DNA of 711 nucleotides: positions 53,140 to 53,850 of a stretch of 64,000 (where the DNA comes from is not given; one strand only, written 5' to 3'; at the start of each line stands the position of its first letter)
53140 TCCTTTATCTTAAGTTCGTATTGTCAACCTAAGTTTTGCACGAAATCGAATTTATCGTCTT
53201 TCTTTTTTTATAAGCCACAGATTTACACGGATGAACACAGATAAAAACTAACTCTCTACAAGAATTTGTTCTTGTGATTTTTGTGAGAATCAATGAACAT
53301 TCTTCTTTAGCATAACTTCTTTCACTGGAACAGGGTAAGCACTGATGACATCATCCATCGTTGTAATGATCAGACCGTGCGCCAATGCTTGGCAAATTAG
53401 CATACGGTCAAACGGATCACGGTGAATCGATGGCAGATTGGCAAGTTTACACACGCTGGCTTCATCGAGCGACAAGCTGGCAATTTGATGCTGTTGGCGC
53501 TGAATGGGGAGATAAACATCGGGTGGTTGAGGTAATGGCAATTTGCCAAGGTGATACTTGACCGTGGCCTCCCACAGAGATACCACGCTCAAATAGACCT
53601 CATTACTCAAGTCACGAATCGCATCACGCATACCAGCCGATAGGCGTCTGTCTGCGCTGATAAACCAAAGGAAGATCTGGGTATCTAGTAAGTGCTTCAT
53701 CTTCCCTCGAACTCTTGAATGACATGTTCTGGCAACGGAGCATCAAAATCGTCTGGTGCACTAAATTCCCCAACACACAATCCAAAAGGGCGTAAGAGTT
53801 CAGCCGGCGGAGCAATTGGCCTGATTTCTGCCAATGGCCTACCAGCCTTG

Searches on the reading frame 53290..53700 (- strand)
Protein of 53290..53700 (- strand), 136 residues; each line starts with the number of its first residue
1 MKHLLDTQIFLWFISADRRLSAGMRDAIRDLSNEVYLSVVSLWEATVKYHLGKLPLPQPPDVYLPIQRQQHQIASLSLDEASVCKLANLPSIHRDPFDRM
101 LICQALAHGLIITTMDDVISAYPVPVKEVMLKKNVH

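Call 39: search_protein_families(library=pfam, proteins=[window:53290-53700:-], max_evalue=1)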
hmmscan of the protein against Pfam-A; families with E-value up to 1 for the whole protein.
window:53290-53700:- (136 aa): 1 family
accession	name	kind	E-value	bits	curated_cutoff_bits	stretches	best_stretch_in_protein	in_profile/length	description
PF01850.27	PIN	-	2.3e-11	44.8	23.6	1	4-122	2-117/120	PIN domain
